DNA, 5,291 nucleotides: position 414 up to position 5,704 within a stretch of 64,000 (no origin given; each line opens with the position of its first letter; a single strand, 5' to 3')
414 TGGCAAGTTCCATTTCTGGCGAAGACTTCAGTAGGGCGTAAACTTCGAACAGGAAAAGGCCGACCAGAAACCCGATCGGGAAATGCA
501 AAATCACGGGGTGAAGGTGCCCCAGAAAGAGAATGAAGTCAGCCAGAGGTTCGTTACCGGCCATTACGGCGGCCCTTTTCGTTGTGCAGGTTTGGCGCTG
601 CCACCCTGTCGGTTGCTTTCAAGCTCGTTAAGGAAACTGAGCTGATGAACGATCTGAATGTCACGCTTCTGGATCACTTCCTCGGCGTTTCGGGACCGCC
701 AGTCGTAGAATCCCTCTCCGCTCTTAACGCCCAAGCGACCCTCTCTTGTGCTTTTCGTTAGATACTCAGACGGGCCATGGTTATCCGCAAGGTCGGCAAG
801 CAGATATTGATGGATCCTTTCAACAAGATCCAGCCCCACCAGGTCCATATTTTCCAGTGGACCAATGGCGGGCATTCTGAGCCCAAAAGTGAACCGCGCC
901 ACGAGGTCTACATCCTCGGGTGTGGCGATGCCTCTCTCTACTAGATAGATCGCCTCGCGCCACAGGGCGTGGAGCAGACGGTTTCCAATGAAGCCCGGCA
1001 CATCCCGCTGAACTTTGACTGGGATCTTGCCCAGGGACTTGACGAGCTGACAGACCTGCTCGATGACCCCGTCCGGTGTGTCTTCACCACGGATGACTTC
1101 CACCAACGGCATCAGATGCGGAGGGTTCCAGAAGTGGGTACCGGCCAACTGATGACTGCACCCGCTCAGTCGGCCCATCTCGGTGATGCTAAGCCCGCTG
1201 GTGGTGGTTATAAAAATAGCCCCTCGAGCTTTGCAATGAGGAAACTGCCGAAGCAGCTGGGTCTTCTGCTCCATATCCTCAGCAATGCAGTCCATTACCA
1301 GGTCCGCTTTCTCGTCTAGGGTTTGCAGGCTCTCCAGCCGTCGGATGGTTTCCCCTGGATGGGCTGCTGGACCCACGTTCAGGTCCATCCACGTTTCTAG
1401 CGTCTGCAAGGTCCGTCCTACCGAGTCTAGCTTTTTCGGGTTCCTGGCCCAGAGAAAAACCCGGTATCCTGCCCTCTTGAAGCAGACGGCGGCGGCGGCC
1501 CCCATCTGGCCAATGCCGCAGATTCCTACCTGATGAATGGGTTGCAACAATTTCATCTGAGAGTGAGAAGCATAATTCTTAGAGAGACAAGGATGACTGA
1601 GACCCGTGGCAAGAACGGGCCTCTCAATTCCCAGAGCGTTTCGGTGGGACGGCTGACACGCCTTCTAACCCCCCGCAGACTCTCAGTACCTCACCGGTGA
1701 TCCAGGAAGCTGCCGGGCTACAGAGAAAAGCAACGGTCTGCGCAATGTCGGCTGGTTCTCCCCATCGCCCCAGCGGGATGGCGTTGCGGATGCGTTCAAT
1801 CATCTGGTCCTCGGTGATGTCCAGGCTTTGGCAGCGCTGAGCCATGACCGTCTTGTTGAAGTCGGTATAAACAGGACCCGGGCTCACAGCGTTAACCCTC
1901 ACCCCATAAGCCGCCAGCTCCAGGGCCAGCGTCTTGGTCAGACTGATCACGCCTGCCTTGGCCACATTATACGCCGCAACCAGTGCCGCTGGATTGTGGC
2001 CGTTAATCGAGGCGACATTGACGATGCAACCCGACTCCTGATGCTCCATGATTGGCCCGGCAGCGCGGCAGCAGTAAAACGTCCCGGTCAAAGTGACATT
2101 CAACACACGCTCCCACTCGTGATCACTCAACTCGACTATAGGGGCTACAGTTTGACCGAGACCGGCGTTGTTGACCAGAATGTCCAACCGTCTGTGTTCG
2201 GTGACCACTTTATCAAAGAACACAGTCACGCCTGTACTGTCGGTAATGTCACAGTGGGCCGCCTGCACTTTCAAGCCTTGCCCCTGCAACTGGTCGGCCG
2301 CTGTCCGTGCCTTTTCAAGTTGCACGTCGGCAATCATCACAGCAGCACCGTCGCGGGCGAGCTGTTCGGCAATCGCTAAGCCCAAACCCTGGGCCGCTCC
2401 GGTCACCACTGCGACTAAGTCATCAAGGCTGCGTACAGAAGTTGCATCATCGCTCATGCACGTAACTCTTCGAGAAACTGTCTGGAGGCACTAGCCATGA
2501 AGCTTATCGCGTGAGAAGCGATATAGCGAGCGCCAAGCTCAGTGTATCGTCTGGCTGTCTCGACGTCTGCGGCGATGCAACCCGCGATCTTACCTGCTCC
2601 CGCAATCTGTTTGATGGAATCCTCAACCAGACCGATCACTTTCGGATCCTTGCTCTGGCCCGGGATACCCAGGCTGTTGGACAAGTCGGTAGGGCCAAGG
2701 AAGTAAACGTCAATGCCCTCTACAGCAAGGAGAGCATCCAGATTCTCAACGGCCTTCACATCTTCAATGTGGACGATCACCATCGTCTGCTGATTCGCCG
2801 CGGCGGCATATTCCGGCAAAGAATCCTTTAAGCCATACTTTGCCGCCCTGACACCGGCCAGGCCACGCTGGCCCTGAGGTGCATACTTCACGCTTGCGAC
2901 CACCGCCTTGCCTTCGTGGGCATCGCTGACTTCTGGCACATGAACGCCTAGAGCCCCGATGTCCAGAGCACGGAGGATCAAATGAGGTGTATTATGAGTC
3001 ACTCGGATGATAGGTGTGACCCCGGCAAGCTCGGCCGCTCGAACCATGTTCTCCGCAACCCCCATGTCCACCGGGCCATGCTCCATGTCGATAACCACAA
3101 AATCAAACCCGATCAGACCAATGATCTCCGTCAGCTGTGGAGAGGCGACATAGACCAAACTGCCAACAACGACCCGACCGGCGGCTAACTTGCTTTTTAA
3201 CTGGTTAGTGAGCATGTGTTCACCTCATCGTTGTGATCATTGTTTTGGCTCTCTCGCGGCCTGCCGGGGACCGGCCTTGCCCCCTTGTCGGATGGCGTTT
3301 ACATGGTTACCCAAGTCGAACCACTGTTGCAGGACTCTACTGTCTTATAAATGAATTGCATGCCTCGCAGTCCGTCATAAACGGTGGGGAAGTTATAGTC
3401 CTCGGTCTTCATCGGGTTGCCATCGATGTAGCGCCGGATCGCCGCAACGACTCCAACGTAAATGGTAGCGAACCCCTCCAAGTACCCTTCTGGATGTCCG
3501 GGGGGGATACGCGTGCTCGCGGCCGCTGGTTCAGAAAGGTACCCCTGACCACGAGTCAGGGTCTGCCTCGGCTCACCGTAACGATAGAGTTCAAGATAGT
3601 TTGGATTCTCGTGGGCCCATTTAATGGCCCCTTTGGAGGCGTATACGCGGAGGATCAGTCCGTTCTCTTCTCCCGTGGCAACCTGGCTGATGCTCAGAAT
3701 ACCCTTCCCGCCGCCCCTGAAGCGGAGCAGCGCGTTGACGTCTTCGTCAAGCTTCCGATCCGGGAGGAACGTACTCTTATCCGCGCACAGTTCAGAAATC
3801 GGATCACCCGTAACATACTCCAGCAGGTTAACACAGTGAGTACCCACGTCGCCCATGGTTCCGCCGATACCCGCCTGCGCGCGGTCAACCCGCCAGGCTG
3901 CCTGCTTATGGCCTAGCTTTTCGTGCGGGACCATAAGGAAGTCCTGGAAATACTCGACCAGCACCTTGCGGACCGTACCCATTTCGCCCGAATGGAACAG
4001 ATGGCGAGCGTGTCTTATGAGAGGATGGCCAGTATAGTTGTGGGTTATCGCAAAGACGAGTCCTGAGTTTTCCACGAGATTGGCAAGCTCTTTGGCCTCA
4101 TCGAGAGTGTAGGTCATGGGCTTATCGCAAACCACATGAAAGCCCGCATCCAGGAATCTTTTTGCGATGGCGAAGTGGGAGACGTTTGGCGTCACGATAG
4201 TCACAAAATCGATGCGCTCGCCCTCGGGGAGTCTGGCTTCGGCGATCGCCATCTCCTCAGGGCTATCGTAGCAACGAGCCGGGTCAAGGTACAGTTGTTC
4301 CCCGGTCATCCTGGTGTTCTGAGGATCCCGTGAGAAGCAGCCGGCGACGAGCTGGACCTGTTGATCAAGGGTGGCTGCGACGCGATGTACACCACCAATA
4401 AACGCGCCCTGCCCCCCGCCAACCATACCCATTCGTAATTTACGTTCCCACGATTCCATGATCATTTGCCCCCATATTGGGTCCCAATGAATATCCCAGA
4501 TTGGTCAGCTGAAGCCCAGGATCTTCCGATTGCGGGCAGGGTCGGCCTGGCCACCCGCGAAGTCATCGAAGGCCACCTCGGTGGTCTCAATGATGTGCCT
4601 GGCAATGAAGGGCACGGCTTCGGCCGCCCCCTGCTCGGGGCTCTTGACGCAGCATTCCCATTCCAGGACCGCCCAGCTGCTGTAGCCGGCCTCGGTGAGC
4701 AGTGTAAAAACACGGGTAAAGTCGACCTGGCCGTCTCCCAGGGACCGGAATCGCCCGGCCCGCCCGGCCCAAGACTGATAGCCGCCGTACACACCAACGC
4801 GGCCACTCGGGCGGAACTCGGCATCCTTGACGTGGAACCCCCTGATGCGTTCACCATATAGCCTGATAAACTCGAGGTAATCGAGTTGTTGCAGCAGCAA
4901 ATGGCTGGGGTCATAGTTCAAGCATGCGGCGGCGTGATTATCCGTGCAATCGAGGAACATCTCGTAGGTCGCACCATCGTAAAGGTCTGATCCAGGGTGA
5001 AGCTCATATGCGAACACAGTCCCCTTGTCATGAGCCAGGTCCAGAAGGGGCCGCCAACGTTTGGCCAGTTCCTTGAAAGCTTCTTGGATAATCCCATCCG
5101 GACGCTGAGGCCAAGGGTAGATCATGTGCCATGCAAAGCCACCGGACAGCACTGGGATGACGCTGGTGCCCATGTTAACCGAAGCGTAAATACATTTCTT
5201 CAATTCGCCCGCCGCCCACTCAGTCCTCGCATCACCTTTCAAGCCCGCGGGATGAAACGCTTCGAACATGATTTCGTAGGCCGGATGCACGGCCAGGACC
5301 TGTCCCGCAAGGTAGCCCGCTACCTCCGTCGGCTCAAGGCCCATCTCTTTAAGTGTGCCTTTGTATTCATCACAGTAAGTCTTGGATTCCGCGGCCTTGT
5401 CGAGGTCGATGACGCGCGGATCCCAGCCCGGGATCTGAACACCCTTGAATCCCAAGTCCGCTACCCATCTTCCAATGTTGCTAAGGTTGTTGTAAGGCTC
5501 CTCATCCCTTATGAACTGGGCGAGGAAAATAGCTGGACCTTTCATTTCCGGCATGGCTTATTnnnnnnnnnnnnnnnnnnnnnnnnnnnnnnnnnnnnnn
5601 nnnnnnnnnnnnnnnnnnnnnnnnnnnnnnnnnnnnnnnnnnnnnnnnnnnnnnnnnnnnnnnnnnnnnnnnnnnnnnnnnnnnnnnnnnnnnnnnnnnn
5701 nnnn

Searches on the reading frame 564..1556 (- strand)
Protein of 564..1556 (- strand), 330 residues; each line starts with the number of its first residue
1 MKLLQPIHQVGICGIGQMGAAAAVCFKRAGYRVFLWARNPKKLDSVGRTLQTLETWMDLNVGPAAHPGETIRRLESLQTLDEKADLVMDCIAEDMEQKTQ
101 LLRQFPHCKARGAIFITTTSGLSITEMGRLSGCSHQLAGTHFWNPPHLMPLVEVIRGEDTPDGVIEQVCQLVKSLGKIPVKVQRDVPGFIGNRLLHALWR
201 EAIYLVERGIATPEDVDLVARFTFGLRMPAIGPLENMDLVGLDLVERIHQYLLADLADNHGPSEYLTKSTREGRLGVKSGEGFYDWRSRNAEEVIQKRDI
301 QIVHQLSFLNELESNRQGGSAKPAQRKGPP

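Call 76: search_protein_families(library=pfam, proteins=[window:564-1556:-], max_evalue=0.00001)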
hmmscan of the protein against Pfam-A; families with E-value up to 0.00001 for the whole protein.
window:564-1556:- (330 aa): 2 families
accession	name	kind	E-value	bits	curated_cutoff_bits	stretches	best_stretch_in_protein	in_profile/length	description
PF02737.24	3HCDH_N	-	2.6e-38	132.2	22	1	9-185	1-179/180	3-hydroxyacyl-CoA dehydrogenase, NAD binding domain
PF00725.27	3HCDH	-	1.6e-24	86.6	22.1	1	188-286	1-97/97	3-hydroxyacyl-CoA dehydrogenase, C-terminal domain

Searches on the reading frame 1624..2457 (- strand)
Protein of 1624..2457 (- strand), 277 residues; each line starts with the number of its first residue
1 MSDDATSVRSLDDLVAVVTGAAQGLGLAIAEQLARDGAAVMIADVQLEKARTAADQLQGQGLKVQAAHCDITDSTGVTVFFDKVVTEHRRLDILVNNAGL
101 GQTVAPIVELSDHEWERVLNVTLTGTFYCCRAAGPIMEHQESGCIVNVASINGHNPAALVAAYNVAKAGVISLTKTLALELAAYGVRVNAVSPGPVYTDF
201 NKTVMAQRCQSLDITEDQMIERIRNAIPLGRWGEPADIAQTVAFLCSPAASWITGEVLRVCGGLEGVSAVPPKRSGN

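Call 76: search_protein_families(library=pfam, proteins=[window:1624-2457:-], max_evalue=0.00001)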
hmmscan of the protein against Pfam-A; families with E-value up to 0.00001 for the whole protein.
window:1624-2457:- (277 aa): 4 families
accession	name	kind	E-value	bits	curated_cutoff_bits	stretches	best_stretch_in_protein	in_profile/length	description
PF13561.12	adh_short_C2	-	1.9e-66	224.5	27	1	20-264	1-235/236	Enoyl-(Acyl carrier protein) reductase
PF00106.31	adh_short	-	8.3e-59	198.8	26.6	1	15-206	2-192/195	short chain dehydrogenase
PF08659.16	KR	-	5.6e-13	49.6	22.6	1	17-168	4-154/180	KR domain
PF23441.1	SDR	-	1.7e-09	37.9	27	1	15-263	9-254/258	SDR-like rossmann domain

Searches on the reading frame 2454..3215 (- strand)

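Call 76: search_protein_families(library=pfam, proteins=[window:2454-3215:-], max_evalue=0.00001)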
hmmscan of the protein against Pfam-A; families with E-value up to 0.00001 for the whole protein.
window:2454-3215:- (253 aa): 1 family
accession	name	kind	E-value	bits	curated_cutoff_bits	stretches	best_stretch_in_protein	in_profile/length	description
PF03328.21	HpcH_HpaI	-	6.3e-32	111.1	25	1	23-232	8-209/221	HpcH/HpaI aldolase/citrate lyase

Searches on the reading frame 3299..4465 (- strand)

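Call 76: search_protein_families(library=pfam, proteins=[window:3299-4465:-], max_evalue=0.00001)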
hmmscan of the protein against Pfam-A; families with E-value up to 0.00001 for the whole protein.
window:3299-4465:- (388 aa): 3 families
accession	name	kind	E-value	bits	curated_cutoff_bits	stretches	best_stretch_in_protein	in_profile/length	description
PF22725.1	GFO_IDH_MocA_C3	-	3.3e-23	82.4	27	1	150-281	1-123/124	GFO/IDH/MocA C-terminal domain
PF01408.29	GFO_IDH_MocA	-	5.5e-18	66.2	24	1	10-141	1-119/120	Oxidoreductase family, NAD-binding Rossmann fold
PF02894.22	GFO_IDH_MocA_C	-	3.5e-12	47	22.9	1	159-388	6-218/218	Oxidoreductase family, C-terminal alpha/beta domain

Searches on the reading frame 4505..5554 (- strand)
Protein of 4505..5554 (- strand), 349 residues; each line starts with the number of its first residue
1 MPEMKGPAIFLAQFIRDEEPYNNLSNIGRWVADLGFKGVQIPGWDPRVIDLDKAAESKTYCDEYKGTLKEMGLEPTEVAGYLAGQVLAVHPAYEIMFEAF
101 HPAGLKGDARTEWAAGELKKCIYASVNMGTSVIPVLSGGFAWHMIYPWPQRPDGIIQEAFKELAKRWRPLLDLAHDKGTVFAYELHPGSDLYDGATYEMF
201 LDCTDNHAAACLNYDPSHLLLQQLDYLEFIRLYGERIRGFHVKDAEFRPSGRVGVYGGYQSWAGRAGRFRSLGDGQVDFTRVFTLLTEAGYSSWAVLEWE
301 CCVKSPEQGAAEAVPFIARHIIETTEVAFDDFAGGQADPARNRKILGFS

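Call 76: search_protein_families(library=pfam, proteins=[window:4505-5554:-], max_evalue=0.00001)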
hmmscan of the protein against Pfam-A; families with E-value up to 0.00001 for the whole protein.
window:4505-5554:- (349 aa): 1 family
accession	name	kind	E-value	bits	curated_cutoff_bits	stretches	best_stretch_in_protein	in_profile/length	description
PF01261.30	AP_endonuc_2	-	1.9e-35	123.2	31.1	1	29-318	2-247/249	Xylose isomerase-like TIM barrel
